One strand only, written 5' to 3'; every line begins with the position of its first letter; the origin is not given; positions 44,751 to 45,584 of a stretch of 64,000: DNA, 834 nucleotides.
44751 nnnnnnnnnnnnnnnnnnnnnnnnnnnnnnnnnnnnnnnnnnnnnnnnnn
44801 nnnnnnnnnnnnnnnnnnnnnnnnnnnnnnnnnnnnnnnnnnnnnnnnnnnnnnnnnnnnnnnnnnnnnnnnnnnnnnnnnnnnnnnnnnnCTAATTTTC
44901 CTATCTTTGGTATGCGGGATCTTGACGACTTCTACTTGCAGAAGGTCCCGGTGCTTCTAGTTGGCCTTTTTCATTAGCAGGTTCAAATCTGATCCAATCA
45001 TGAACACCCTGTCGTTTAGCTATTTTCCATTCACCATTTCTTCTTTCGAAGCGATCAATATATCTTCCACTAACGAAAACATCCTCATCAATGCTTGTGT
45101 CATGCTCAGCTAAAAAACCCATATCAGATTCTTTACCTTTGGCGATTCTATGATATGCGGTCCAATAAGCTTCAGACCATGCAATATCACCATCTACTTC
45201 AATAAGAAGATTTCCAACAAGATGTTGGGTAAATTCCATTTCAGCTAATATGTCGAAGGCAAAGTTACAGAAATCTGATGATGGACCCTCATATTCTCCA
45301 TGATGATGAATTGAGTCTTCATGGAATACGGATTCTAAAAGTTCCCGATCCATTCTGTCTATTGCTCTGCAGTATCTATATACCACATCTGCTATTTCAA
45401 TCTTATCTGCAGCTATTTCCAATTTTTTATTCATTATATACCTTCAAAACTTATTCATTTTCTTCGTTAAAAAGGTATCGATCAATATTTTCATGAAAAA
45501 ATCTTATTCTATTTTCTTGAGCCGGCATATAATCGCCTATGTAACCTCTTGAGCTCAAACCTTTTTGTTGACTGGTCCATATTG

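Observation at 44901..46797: Rieske alpha gene followed 16 nt later by a SnoaL_4/NTF2-like gene: a possible cryptic oxygenase beta subunit (second copy at 35561-36082)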

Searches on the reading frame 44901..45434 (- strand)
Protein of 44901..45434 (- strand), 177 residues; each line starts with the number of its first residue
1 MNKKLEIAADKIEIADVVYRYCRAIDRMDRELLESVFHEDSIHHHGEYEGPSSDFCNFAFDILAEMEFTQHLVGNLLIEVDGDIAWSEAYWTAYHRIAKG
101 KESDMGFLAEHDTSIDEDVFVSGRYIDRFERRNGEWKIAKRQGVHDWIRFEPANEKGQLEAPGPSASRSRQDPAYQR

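Call 3: search_protein_families(library=pfam, proteins=[window:44901-45434:-], max_evalue=1)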
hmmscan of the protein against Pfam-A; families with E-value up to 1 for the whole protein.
window:44901-45434:- (177 aa): 6 families
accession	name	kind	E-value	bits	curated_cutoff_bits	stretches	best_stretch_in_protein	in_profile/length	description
PF13577.12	SnoaL_4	-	3.8e-21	75.8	24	1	8-141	3-125/126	SnoaL-like domain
PF14534.12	DUF4440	-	4.2e-06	27.6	25.2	1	14-138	1-107/107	Domain of unknown function (DUF4440)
PF13474.12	SnoaL_3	-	0.0022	18.8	22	1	14-93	1-83/121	SnoaL-like domain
PF12680.13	SnoaL_2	-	0.0093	17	27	1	18-136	1-99/102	SnoaL-like domain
PF12893.14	Lumazine_bd_2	-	0.061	14.5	22.1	1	10-43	2-35/116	Putative lumazine-binding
PF00866.24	Ring_hydroxyl_B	-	0.095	13.2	27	1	116-142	107-134/144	Ring hydroxylating beta subunit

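Call 4: search_protein_families(library=ncbifam, proteins=[window:44901-45434:-], max_evalue=1)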
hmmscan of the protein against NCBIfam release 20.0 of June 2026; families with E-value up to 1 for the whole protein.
window:44901-45434:- (177 aa): 1 family
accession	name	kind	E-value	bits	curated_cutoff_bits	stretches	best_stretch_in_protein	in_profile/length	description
NF041685.1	ant_diox_AndAd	equivalog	0.00042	19.9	230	1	114-149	111-146/155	anthranilate 1,2-dioxygenase small subunit AndAd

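Call 11: find_homologous_proteins(query=window:44901-45434:-)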
Query window:44901-45434:- (177 aa): 70 proteins with E <= 0.001 among 110 candidates.
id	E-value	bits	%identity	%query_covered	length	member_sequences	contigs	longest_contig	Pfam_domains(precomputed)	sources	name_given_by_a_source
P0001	1.7e-110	385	93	100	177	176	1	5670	PF13577.13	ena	-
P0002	1.2e-105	369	89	100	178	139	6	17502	PF14534.13,PF13577.13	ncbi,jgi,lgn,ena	jgi:hypothetical protein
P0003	7.4e-105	367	88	100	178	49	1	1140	PF14534.13,PF13577.13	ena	-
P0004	2.6e-96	339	82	100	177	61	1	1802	PF13577.13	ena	-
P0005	1.2e-89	317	76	100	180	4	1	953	PF13577.13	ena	-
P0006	2.1e-86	306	73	99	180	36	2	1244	PF13577.13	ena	-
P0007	5.2e-85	302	72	98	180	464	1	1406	PF13577.13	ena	-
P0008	1.5e-84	300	76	94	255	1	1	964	PF13577.13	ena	-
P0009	2.3e-84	300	71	100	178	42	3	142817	PF13577.13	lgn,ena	-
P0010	2.2e-83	297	73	98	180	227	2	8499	PF13577.13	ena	-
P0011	2.1e-69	251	99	63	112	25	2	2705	PF13577.13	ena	-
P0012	3.2e-63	231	87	68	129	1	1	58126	PF13577.13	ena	-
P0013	1.4e-60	222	84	66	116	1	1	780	PF13577.13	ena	-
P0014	2.2e-57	212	59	94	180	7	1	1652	PF13577.13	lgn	-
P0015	8.2e-57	210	92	56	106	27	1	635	PF13577.13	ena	-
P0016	5.9e-55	204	54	95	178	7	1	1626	PF13577.13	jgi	-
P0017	1.5e-54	203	54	94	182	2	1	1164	PF13577.13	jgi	-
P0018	2.6e-53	199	56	95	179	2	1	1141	PF13577.13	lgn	-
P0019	8.1e-53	197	76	64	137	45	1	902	PF13577.13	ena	-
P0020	1.6e-52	196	54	92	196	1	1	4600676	PF13577.13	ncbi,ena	-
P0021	1.7e-51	193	83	58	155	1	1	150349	PF13577.13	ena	-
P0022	2.4e-51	192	53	89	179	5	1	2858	PF12680.14,PF13577.13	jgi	jgi:hypothetical protein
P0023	1.5e-49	186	76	59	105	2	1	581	PF13577.13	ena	-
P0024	4.3e-48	182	70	63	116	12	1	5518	PF13577.13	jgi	jgi:hypothetical protein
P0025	1.2e-46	177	51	88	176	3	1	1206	PF13577.13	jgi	jgi:hypothetical protein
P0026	1.6e-39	154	88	45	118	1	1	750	PF17957.8,PF13577.13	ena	-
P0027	4.6e-39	152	51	81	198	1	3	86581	PF13577.13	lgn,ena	-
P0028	1.1e-31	128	44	98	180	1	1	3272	PF14534.13,PF13577.13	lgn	-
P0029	1.1e-30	125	41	98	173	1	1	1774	PF14534.13,PF13577.13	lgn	-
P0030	1.9e-30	124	43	98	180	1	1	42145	PF14534.13,PF13577.13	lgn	-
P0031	5.4e-30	123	38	99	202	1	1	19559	PF14534.13,PF13577.13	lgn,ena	-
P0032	1.8e-29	121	43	100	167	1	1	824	PF12680.14,PF14534.13,PF13474.13,PF13577.13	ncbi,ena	-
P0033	3.4e-29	120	42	98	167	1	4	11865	PF13577.13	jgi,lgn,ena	jgi:hypothetical protein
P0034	6.7e-29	119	43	100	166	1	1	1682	PF12680.14,PF14534.13,PF13577.13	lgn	-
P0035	1.1e-28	118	39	97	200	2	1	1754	PF14534.13,PF13577.13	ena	-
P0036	2.0e-27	114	72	41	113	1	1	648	PF13577.13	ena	-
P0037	3.7e-27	113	40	94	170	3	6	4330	PF13577.13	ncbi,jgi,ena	jgi:hypothetical protein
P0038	1.3e-26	112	37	97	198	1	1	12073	PF13577.13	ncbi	ncbi:MAG: nuclear transport factor 2 family protein [Caulobacterales bacterium]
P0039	7.1e-26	109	39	100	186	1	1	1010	PF14534.13,PF13577.13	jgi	jgi:ketosteroid isomerase-like protein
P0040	8.6e-26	109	42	98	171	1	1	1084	PF14534.13,PF13577.13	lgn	-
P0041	1.0e-25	109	41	99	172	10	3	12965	PF13577.13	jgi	jgi:hypothetical protein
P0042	1.4e-25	108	44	80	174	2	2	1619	PF13577.13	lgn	-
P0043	1.4e-25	108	41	95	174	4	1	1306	PF12680.14,PF14534.13,PF13577.13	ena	-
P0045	5.5e-25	106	41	100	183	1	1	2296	PF13577.13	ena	-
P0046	2.0e-24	104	78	34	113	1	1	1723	PF13577.13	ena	-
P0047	2.8e-24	104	39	94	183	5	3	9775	PF13577.13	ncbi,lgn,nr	ncbi:MAG: nuclear transport factor 2 family protein [Myxococcota bacterium]|nr:nuclear transport fac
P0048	1.3e-23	102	41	92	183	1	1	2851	PF14534.13,PF13577.13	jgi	jgi:ketosteroid isomerase-like protein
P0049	2.1e-23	101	43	95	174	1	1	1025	PF14534.13,PF13577.13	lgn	-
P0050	1.4e-22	98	40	96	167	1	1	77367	PF13577.13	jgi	jgi:hypothetical protein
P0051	1.9e-22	98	38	99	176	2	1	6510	PF14534.13,PF13577.13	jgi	jgi:hypothetical protein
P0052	1.3e-21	95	45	71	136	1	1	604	PF14534.13,PF13577.13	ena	-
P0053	6.6e-21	93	35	100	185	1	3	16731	PF12680.14,PF14534.13,PF13577.13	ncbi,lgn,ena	-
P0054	9.6e-21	92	37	99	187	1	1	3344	PF13577.13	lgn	-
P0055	1.6e-20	92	38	98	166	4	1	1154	PF14534.13,PF13577.13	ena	-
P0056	1.8e-20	92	41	81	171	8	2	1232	PF00866.25,PF14534.13,PF13577.13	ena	-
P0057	5.5e-20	90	36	98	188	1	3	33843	PF13577.13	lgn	-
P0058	6.6e-20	90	38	95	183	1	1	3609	PF14534.13,PF13577.13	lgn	-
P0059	9.0e-20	89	34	98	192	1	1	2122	PF13577.13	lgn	-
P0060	1.2e-19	89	34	100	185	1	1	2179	PF14534.13,PF13577.13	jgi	jgi:ketosteroid isomerase-like protein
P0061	1.5e-19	89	36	99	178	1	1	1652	PF13577.13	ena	-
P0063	1.1e-17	83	34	98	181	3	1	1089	PF14534.13,PF13577.13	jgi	jgi:hypothetical protein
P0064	8.3e-17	80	33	100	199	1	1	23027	PF14534.13,PF13577.13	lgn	-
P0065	1.9e-16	78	34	98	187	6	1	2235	PF14534.13,PF13577.13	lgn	-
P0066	8.3e-16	76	37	92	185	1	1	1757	PF13577.13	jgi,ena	-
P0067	1.2e-15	76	32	98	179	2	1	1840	PF13577.13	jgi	jgi:hypothetical protein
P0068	5.8e-15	74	41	62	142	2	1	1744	PF13577.13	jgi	jgi:hypothetical protein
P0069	1.0e-10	60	31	99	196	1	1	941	PF13577.13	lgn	-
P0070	1.5e-10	59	84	21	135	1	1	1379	PF12826.14,PF14520.13,PF13577.13,PF08459.18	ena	-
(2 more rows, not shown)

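Call 12: find_encoding_contigs(protein=P0020, flank=6000, max_places=3)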
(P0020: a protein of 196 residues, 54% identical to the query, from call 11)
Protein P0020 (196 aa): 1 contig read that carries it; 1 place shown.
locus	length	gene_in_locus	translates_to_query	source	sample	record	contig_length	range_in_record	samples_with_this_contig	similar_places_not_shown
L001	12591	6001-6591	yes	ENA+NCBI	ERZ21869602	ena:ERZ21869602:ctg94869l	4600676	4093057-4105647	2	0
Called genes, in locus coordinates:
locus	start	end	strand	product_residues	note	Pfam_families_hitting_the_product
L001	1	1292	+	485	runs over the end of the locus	PF06980:DUF1302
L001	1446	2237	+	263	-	PF00106:adh_short, PF08659:KR, PF13561:adh_short_C2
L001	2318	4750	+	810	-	PF03176:MMPL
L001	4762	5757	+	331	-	-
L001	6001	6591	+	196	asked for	PF13577:SnoaL_4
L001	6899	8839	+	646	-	PF00724:Oxidored_FMN, PF03486:HI0933_like (faint), PF01134:GIDA (faint), PF01266:DAO (faint), PF07992:Pyr_redox_2, PF13450:NAD_binding_8 (weak), PF13738:Pyr_redox_3 (weak), PF00070:Pyr_redox, +3 more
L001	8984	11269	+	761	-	PF16591:HBM, PF00015:MCPsignal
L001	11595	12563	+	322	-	PF14525:AraC_binding_2, PF12833:HTH_18, PF00165:HTH_AraC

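Call 13: find_encoding_contigs(protein=P0009, flank=6000, max_places=3)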
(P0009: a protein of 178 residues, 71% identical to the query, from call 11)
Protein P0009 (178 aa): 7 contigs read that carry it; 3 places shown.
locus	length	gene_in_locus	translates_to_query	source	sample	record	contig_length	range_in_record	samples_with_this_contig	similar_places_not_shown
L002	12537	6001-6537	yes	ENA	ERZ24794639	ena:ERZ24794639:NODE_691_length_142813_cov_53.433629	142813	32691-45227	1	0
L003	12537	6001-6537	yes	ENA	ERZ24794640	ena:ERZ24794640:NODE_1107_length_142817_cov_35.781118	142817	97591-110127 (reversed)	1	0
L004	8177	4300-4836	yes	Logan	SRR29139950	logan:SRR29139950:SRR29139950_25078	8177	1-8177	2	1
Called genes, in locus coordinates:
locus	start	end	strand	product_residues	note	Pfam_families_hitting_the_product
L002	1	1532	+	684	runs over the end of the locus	PF11412:DsbD_N, PF02683:DsbD_TM, PF00085:Thioredoxin (weak), PF13899:Thioredoxin_7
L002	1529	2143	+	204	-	PF00578:AhpC-TSA, PF08534:Redoxin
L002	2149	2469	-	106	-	PF02036:SCP2, PF14864:Alkyl_sulf_C (weak)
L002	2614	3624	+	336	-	PF02729:OTCace_N, PF00185:OTCace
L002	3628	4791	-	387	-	PF01053:Cys_Met_Meta_PP, PF00155:Aminotran_1_2 (weak)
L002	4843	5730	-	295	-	PF00487:FA_desaturase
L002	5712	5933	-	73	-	-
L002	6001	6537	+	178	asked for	PF13577:SnoaL_4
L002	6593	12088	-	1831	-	-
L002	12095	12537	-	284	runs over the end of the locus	PF00364:Biotin_lipoyl (faint), PF25917:BSH_RND (weak), PF25919:BSH_CusB (faint), PF25984:BSH_YknX (weak), PF25994:HH_AprE (weak), PF26002:Beta-barrel_AprE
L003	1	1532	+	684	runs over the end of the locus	PF11412:DsbD_N, PF02683:DsbD_TM, PF00085:Thioredoxin (weak), PF13899:Thioredoxin_7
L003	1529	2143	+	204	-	PF00578:AhpC-TSA, PF08534:Redoxin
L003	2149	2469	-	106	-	PF02036:SCP2, PF14864:Alkyl_sulf_C (weak)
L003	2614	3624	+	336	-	PF02729:OTCace_N, PF00185:OTCace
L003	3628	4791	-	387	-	PF01053:Cys_Met_Meta_PP, PF00155:Aminotran_1_2 (weak)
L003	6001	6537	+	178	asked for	PF13577:SnoaL_4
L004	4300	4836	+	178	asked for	PF13577:SnoaL_4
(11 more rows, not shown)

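Call 14: find_encoding_contigs(protein=P0027, flank=6000, max_places=3)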
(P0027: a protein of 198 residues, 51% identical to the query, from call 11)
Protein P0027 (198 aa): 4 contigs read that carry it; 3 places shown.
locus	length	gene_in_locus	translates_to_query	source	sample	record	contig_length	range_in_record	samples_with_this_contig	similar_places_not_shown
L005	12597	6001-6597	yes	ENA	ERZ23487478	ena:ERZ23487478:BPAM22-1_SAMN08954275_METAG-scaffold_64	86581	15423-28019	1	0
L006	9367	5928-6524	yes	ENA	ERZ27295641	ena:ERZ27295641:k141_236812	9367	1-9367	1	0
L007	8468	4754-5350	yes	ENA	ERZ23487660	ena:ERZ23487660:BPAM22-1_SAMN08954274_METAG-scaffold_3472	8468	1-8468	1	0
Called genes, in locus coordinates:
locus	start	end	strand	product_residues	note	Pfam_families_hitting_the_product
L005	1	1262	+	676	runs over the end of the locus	PF00724:Oxidored_FMN, PF00070:Pyr_redox (faint), PF01266:DAO (weak), PF07992:Pyr_redox_2, PF12831:FAD_oxidored (weak), PF13450:NAD_binding_8, PF13738:Pyr_redox_3 (faint)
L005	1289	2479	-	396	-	PF02515:CoA_transf_3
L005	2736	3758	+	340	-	PF16884:ADH_N_2, PF00107:ADH_zinc_N, PF13602:ADH_zinc_N_2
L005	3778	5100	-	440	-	PF00355:Rieske, PF00848:Ring_hydroxyl_A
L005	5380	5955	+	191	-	PF13577:SnoaL_4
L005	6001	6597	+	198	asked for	PF13577:SnoaL_4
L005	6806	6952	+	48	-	-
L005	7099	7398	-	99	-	PF03992:ABM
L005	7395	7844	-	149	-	PF13577:SnoaL_4, PF12680:SnoaL_2 (weak)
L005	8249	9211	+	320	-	PF00676:E1_dh, PF02775:TPP_enzyme_C (weak)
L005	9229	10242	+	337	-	PF02779:Transket_pyr, PF02780:Transketolase_C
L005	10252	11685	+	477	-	PF00364:Biotin_lipoyl, PF02817:E3_binding, PF00198:2-oxoacid_dh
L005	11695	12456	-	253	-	PF00106:adh_short, PF08659:KR (weak), PF13561:adh_short_C2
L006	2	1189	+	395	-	?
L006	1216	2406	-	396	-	PF02515:CoA_transf_3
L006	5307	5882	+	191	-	PF13577:SnoaL_4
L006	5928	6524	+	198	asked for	PF13577:SnoaL_4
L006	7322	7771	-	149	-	PF13577:SnoaL_4, PF12680:SnoaL_2 (weak)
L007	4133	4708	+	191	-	PF13577:SnoaL_4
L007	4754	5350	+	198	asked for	PF13577:SnoaL_4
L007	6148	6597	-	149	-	PF13577:SnoaL_4, PF12680:SnoaL_2 (weak)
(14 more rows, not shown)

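Call 15: find_encoding_contigs(protein=P0002, flank=8000, max_places=4)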
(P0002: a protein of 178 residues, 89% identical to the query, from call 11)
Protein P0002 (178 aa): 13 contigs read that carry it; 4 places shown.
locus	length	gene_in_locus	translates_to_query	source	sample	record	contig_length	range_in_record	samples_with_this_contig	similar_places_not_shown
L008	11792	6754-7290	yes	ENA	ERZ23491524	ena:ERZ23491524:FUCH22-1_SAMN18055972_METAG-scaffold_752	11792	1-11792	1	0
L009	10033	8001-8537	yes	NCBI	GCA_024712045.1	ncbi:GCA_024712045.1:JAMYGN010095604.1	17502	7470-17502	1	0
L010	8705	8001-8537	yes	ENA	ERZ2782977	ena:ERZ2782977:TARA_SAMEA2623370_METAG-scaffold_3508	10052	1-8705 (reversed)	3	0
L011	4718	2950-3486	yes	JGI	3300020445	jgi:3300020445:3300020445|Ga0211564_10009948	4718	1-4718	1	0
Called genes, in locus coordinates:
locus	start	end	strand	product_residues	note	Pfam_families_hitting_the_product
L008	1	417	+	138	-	?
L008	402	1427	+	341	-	PF00034:Cytochrom_C (faint)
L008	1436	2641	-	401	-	PF00909:Ammonium_transp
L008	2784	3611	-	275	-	PF00800:PDT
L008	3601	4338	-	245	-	PF02348:CTP_transf_3, PF12804:NTP_transf_3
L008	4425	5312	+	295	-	PF00034:Cytochrom_C (weak)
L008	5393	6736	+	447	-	PF00355:Rieske, PF00848:Ring_hydroxyl_A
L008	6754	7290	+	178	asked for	PF13577:SnoaL_4, PF14534:DUF4440 (weak)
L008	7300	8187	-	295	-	PF00067:p450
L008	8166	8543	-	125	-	-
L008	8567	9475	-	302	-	PF01370:Epimerase (faint), PF05368:NmrA, PF13460:NAD_binding_10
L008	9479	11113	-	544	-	PF00890:FAD_binding_2, PF01266:DAO, PF03486:HI0933_like (weak), PF12831:FAD_oxidored, PF13450:NAD_binding_8 (weak)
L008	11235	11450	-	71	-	-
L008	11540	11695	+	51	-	-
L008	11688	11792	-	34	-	?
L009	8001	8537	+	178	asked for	PF13577:SnoaL_4, PF14534:DUF4440 (weak)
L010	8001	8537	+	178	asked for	PF13577:SnoaL_4, PF14534:DUF4440 (weak)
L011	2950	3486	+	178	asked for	PF13577:SnoaL_4, PF14534:DUF4440 (weak)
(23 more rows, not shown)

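Call 16: find_encoding_contigs(protein=P0010, flank=6000, max_places=3)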
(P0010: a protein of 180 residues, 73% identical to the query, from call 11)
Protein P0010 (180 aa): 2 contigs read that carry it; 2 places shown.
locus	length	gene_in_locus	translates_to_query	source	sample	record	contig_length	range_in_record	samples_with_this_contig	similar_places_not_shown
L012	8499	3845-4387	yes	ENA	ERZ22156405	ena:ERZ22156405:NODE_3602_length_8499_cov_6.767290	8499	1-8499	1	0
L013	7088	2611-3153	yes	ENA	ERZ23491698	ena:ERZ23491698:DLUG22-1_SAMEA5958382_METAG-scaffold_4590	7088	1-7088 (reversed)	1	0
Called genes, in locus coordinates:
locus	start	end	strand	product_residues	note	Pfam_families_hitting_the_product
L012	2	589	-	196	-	?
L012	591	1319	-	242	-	PF02348:CTP_transf_3, PF12804:NTP_transf_3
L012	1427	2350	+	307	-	-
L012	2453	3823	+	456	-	PF00355:Rieske, PF00848:Ring_hydroxyl_A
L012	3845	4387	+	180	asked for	PF13577:SnoaL_4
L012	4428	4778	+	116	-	PF03992:ABM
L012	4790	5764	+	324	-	PF04909:Amidohydro_2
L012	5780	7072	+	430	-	PF07969:Amidohydro_3 (faint), PF01979:Amidohydro_1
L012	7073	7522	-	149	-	PF04657:DMT_YdcZ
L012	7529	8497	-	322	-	?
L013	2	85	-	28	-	?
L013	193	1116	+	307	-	-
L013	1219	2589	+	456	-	PF00355:Rieske, PF00848:Ring_hydroxyl_A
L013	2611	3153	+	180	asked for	PF13577:SnoaL_4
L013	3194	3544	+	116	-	PF03992:ABM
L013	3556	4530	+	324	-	PF04909:Amidohydro_2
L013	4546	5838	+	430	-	PF07969:Amidohydro_3 (faint), PF01979:Amidohydro_1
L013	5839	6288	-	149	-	PF04657:DMT_YdcZ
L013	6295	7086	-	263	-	?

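Call 17: find_encoding_contigs(protein=P0021, flank=6000, max_places=2)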
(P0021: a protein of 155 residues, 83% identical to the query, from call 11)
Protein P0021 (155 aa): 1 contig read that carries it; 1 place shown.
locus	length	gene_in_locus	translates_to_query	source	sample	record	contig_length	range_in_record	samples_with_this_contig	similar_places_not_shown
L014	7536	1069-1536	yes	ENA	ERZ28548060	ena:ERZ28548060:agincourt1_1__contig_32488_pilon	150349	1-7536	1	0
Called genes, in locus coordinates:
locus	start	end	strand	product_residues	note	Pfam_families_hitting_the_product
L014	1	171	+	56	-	?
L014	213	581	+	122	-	PF00848:Ring_hydroxyl_A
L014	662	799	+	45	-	-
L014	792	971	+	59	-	-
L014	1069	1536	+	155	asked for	PF13577:SnoaL_4 (weak)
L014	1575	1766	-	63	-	-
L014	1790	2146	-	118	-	PF00067:p450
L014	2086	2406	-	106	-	-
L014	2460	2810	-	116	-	-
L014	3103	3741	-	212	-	PF01370:Epimerase (weak), PF05368:NmrA, PF13460:NAD_binding_10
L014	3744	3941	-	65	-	PF00890:FAD_binding_2 (weak)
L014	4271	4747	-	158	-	PF00890:FAD_binding_2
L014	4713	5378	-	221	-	PF00890:FAD_binding_2, PF01266:DAO, PF01946:Thi4 (weak), PF03486:HI0933_like (weak), PF12831:FAD_oxidored, PF13450:NAD_binding_8 (faint)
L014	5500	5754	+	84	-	PF00106:adh_short (weak)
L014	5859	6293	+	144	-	PF00106:adh_short, PF13561:adh_short_C2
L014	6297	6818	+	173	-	PF13577:SnoaL_4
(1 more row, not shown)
